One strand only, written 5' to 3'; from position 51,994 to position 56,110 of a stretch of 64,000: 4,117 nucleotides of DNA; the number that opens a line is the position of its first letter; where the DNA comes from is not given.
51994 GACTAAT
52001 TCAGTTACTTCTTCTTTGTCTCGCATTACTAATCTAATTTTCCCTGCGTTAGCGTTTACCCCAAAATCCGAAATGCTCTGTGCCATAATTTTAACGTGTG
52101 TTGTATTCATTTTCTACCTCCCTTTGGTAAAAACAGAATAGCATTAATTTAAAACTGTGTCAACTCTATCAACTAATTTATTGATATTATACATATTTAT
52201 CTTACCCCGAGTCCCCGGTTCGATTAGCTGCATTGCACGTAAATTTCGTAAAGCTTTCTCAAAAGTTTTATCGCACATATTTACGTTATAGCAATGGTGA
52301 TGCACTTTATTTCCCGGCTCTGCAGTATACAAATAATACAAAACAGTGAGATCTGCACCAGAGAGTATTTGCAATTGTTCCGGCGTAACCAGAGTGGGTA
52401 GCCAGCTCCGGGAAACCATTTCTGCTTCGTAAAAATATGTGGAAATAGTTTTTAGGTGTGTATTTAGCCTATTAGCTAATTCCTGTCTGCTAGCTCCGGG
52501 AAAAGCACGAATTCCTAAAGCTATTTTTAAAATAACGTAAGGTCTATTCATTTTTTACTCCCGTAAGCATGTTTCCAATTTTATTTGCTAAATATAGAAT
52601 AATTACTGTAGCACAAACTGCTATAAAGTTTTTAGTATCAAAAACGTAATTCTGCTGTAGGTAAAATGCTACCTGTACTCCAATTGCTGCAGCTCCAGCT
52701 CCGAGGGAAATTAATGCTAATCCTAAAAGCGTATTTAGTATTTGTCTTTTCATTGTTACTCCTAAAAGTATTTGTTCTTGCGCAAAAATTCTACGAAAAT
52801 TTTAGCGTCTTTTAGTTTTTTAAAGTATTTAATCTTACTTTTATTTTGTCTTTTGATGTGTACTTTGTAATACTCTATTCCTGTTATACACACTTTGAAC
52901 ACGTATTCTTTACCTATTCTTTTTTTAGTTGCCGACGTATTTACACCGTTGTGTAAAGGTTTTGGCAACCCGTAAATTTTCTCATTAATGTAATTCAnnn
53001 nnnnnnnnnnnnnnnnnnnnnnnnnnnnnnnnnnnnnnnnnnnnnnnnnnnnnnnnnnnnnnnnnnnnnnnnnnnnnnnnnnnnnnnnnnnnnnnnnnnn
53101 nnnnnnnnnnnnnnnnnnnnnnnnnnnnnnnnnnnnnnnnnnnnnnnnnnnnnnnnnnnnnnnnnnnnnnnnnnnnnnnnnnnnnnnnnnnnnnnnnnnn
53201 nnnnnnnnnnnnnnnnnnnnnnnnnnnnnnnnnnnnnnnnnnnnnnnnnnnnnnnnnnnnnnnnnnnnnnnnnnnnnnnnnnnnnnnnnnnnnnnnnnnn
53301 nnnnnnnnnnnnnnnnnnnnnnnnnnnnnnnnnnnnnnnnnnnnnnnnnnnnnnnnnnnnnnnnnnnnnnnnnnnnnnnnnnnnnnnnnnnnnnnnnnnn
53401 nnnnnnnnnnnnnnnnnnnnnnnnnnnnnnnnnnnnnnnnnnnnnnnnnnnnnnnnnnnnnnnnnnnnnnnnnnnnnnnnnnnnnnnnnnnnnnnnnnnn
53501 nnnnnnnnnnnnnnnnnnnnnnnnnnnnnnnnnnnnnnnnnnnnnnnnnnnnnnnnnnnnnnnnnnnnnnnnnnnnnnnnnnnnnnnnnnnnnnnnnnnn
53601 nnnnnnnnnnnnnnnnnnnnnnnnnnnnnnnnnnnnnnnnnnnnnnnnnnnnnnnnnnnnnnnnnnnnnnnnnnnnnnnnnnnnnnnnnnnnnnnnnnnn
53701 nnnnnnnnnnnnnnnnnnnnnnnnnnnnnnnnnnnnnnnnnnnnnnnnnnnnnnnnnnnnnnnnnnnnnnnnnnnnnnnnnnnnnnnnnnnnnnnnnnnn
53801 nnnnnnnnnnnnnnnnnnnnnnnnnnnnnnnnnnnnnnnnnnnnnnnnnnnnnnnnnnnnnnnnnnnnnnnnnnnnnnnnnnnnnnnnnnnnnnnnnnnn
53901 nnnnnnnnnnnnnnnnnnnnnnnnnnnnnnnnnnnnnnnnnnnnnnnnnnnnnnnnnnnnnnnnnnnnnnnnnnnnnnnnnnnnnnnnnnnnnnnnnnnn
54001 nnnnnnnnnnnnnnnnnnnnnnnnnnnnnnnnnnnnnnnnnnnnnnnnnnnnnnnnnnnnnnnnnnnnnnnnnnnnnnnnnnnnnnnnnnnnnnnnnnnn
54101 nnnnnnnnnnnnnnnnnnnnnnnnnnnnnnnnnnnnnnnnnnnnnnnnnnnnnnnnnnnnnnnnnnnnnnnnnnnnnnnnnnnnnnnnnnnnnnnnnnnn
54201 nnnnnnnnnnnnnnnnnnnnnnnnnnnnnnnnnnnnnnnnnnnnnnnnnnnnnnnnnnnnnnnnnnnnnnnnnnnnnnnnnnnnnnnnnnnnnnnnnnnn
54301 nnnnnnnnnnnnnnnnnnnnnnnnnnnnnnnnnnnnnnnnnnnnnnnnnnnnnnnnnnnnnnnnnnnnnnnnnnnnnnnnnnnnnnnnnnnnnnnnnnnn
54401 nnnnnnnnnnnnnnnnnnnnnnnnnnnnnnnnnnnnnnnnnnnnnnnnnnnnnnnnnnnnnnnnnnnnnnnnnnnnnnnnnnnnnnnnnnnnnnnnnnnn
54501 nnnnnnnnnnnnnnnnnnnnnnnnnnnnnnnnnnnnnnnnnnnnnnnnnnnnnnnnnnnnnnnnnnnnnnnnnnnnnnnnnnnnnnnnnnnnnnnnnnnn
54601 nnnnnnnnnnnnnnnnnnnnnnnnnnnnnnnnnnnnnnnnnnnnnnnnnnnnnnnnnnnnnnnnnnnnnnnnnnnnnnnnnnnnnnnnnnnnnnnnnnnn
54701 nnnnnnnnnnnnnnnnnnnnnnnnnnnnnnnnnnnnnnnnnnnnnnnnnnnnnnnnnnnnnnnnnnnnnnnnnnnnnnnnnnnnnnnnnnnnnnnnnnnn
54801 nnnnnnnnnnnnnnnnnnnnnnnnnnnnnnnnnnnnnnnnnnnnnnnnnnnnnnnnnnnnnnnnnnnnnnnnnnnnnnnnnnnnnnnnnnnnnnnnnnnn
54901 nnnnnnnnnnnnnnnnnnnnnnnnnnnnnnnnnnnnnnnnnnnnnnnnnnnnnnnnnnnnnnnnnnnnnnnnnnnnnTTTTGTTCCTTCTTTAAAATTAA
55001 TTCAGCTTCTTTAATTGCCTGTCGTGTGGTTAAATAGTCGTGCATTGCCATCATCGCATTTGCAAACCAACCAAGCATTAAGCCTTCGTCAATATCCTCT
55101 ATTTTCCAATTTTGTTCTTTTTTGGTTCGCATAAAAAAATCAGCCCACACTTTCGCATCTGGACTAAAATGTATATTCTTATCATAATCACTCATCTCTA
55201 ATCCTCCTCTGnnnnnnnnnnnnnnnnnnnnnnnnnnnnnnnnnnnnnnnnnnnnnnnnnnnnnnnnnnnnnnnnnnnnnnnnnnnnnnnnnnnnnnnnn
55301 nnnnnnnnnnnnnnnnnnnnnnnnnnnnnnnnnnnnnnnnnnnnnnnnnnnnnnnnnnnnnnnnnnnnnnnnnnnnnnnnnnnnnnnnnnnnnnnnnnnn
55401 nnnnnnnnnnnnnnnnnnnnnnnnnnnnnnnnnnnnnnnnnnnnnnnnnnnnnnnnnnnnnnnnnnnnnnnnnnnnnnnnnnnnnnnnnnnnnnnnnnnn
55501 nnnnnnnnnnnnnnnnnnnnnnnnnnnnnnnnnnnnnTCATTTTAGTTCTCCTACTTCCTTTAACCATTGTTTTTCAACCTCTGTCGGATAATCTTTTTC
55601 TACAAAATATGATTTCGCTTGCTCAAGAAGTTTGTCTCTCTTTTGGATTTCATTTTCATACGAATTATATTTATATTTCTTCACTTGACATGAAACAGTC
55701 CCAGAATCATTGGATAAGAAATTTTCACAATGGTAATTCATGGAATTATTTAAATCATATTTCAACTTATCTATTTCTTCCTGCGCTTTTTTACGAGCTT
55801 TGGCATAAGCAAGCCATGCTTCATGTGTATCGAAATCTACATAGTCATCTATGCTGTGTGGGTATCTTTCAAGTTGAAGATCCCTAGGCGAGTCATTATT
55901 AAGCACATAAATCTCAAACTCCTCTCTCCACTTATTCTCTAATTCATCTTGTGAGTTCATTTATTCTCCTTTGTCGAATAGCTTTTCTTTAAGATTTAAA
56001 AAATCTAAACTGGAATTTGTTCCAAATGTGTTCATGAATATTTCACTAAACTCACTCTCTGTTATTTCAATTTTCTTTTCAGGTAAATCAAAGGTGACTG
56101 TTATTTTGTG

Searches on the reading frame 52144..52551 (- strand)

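Call 87: search_protein_families(library=pfam, proteins=[window:52144-52551:-], max_evalue=0.01)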
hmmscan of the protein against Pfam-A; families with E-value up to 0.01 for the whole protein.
window:52144-52551:- (135 aa): 1 family
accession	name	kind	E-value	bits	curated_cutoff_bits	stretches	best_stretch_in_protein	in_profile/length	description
PF13545.12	HTH_Crp_2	-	0.00063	20.1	27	0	95-127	37-68/70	Crp-like helix-turn-helix domain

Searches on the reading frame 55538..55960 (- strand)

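Call 87: search_protein_families(library=pfam, proteins=[window:55538-55960:-], max_evalue=0.01)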
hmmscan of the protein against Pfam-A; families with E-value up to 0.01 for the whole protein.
window:55538-55960:- (140 aa): 1 family
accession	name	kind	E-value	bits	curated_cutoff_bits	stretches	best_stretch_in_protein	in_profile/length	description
PF21097.3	SR_plectin_7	-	0.0033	18.3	27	1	35-93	28-85/116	Spectrin repeat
